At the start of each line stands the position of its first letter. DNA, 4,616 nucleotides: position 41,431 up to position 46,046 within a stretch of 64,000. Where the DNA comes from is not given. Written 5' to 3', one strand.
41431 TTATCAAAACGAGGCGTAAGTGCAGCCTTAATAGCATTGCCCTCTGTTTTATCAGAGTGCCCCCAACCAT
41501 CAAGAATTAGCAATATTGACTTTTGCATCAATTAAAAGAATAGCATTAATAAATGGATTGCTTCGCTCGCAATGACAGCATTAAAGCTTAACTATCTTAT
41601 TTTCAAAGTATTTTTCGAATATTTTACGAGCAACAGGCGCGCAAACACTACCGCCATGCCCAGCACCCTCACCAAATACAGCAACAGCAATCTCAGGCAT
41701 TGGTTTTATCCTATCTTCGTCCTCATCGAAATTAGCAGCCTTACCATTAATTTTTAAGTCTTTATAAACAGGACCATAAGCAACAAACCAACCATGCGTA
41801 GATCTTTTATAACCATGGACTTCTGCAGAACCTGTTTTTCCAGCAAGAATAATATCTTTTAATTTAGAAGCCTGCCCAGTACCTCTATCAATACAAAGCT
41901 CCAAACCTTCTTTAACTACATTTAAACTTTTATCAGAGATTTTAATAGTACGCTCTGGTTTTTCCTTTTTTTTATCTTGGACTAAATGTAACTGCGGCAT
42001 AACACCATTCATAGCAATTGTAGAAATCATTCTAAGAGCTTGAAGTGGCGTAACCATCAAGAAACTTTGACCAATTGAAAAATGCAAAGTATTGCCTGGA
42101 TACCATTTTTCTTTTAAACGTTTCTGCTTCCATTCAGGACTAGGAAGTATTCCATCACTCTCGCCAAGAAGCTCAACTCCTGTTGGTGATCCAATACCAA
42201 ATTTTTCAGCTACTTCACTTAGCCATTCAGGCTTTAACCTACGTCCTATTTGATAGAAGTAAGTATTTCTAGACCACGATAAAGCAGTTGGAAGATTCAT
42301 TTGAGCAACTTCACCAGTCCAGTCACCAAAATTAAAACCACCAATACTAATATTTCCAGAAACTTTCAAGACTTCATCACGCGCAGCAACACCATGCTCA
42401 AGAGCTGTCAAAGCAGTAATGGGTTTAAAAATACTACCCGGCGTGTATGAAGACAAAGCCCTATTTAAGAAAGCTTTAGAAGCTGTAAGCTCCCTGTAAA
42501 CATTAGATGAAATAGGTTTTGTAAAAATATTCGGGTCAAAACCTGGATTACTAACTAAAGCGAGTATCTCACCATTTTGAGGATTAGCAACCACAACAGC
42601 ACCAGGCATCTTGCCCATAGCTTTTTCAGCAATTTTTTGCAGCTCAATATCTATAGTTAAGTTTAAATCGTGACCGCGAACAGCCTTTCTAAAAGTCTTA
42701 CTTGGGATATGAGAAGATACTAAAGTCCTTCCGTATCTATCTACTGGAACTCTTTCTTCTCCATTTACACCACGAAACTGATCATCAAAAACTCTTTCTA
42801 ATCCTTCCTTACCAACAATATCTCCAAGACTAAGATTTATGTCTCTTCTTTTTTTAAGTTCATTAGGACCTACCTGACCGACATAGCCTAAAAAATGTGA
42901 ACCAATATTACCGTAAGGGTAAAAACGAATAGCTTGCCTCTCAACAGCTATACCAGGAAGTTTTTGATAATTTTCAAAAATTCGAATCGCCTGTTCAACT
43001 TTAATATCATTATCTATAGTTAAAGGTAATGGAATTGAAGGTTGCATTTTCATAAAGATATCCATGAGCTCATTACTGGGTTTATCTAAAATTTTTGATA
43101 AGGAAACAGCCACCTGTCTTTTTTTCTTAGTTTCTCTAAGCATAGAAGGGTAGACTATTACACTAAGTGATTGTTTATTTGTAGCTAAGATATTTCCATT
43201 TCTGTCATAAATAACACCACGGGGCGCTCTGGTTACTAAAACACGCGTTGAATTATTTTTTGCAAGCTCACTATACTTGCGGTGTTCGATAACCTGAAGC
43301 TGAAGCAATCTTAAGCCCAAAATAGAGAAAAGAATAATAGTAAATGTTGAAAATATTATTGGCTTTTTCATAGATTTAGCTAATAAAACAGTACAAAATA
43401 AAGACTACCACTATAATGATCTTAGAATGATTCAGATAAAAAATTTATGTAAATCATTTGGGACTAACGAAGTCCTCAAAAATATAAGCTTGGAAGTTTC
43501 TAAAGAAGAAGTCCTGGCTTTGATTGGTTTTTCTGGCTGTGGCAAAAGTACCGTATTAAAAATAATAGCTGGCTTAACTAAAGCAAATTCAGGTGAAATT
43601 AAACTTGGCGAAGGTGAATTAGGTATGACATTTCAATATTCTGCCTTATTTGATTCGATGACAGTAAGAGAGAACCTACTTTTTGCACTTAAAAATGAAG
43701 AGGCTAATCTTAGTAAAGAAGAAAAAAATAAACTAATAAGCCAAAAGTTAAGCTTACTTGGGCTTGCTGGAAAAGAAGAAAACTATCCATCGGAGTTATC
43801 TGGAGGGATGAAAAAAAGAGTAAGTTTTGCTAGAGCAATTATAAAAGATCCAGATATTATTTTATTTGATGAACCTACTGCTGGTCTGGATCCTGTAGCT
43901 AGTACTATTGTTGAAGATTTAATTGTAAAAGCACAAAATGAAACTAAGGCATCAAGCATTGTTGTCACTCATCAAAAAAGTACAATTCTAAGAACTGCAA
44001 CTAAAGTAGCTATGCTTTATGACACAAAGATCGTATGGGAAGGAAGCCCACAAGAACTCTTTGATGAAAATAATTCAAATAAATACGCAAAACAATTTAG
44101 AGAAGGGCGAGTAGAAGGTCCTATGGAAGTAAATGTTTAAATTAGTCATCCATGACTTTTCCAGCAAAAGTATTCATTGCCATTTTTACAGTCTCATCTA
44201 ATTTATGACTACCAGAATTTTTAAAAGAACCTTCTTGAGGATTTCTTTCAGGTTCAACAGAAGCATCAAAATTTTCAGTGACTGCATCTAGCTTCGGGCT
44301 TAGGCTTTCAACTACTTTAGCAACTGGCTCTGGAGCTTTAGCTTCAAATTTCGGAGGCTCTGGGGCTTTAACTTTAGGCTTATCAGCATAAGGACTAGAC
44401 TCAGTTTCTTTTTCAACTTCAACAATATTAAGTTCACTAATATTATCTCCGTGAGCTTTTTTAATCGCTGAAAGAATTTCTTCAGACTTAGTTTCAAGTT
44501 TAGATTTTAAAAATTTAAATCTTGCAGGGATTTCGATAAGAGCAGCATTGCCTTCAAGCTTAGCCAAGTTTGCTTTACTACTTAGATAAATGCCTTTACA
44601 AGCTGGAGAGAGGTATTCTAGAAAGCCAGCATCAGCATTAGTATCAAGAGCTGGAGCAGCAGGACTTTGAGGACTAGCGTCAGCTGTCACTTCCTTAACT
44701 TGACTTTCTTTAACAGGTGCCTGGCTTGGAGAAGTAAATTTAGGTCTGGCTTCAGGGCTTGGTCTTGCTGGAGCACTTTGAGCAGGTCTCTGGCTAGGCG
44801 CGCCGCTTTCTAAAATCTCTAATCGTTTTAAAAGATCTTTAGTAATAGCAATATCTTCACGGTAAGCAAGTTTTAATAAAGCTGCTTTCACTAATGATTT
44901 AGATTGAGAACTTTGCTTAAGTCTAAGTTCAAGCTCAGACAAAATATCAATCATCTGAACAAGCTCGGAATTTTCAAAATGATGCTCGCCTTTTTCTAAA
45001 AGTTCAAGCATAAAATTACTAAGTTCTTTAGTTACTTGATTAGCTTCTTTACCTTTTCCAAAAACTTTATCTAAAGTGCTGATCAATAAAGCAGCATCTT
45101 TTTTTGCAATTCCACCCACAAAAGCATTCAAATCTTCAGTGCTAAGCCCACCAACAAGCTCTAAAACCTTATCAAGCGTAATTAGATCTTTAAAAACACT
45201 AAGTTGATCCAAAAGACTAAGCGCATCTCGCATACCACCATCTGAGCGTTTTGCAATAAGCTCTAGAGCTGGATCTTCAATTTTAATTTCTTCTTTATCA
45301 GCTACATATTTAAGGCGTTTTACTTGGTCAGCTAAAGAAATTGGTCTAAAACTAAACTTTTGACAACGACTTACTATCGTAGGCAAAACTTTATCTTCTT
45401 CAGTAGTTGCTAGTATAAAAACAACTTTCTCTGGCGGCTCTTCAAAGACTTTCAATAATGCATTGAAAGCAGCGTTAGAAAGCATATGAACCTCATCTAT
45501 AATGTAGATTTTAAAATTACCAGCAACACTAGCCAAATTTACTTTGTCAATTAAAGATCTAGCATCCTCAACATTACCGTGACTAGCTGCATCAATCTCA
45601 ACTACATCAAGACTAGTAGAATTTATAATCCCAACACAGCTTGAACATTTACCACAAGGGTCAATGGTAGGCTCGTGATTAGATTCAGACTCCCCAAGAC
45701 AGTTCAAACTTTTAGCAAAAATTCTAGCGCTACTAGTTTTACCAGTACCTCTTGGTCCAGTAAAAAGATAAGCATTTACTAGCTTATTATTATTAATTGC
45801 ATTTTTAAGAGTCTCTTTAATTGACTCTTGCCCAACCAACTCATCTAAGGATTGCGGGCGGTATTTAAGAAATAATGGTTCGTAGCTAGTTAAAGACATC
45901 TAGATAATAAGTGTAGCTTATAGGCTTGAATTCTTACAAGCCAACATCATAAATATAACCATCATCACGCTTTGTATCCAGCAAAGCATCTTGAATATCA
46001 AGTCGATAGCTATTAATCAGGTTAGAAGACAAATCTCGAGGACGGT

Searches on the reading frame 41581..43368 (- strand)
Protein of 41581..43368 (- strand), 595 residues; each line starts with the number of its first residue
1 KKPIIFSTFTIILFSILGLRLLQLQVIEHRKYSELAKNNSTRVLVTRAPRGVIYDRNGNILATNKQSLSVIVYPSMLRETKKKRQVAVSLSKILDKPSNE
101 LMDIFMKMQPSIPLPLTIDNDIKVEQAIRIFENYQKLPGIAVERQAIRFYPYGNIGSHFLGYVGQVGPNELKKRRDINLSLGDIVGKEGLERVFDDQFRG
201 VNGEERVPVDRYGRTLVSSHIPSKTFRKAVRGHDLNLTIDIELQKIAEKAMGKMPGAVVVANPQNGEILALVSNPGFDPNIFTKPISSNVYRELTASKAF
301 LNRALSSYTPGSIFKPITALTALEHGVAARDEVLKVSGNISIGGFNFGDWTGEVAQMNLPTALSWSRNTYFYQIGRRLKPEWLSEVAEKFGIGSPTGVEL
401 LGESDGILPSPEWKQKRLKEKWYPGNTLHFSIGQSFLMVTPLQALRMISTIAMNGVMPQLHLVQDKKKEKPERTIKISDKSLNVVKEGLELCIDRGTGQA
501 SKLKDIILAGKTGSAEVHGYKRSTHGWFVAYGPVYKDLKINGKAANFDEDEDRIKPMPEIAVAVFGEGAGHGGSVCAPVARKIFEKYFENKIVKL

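Call 23: search_protein_families(library=pfam, proteins=[window:41581-43368:-], max_evalue=0.001)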
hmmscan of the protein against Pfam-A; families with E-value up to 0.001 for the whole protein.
window:41581-43368:- (595 aa): 2 families
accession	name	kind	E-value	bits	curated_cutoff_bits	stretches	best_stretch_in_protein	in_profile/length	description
PF00905.27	Transpeptidase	-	8.5e-57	193.1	22.1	1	256-534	1-267/299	Penicillin binding protein transpeptidase domain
PF03717.20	PBP_dimer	-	4.1e-42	145.1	24.4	1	47-216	3-176/180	Penicillin-binding Protein dimerisation domain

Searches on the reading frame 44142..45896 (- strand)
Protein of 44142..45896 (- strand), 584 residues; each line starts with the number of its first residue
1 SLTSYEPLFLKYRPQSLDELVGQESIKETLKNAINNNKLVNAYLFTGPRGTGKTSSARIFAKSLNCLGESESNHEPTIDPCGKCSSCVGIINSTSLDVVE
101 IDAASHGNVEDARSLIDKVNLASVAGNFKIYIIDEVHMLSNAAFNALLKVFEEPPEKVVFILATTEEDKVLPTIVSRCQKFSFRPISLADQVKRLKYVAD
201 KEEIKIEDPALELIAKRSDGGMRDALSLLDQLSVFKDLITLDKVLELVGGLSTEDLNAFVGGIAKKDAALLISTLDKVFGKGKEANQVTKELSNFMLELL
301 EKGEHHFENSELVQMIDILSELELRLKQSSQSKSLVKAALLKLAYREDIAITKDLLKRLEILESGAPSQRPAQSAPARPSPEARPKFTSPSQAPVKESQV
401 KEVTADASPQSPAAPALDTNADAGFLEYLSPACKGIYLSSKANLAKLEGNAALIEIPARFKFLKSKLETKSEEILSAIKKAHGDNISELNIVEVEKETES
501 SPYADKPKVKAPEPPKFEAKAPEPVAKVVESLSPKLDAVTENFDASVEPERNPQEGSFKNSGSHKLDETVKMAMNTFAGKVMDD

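Call 19: find_related_loci(query=window:44142-45896:-, collection=genome_contigs, flank=10000)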
Query window:44142-45896:- (584 aa) in genome_contigs; peptide patterns used: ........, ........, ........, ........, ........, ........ (x = any residue, [..] = any of these).
600 stretches matched a pattern (row limit reached: there are more); 598 encode a relative of the query (tblastn E <= 1e-3); the best 80 are kept; 80 distinct loci.
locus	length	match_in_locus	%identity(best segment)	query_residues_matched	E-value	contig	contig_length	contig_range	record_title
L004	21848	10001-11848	35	5-583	2e-102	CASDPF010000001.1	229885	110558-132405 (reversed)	uncultured bacterium isolate T5_L3_314314_idba_bin.40 genome assembly, contig: T5_L3_314314_idba_bin.40.fa_scaffold_13,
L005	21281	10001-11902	34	4-556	8e-95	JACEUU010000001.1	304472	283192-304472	MAG: Vampirovibrio sp. isolate DET50b Vampirovibrio_DET50b_c60_C, whole genome shotgun sequence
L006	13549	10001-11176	42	8-394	2e-90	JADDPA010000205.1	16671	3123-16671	MAG: Thermobaculum sp. isolate LB3_1 AB19_LB3_745_length_16690_cov_34, whole genome shotgun sequence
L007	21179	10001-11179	41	1-376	4e-89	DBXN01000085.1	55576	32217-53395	MAG TPA_asm: Verrucomicrobia bacterium UBA1211 UBA1211_contig_116203, whole genome shotgun sequence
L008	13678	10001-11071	43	4-344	4e-89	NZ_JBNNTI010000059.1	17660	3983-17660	Viridibacillus sp. NPDC096237 NPDC096237_221_D6.ctg-0059, whole genome shotgun sequence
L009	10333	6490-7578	42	1-347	3e-87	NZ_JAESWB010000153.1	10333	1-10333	Neobacillus paridis strain YIM B02564 GCM70020047_153, whole genome shotgun sequence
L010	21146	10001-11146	42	4-388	2e-87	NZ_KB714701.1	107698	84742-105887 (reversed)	Ligilactobacillus pobuzihii E100301 = KCTC 13174 strain E100301 NODE_12, whole genome shotgun sequence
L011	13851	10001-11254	39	4-390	7e-87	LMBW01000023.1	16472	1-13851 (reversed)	Fredinandcohnia humi strain DSM 16318 Scaffold23, whole genome shotgun sequence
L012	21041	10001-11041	43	4-343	1e-86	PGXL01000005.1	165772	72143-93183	MAG: Tenericutes bacterium HGW-Tenericutes-2 bjp_ig2102_scaffold_79, whole genome shotgun sequence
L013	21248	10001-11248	41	4-383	3e-86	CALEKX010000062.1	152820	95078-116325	MAG TPA_asm: uncultured Phycisphaerales bacterium isolate SRR5251193_bin.28_CONCOCT_v1.1_MAG genome assembly, contig: ER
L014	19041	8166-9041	46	4-300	1e-85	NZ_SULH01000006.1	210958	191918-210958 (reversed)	Levilactobacillus enshiensis strain HBUAS57009 Scaffold6, whole genome shotgun sequence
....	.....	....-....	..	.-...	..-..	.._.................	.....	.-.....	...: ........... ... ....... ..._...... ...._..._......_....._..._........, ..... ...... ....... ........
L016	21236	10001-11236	38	4-386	8e-85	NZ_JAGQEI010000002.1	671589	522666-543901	Heyndrickxia faecalis strain Marseille-P8953 NODE_2_length_671589_cov_101.109001, whole genome shotgun sequence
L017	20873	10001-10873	49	5-300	9e-85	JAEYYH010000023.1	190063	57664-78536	MAG: Bacillota bacterium isolate OH_CBlB_40 k127_2424008, whole genome shotgun sequence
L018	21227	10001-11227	40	1-394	3e-84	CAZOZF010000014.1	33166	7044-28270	MAG TPA_asm: uncultured Verrucomicrobiota bacterium isolate SRP272421_co1_241 genome assembly, contig: NODE_2773_length_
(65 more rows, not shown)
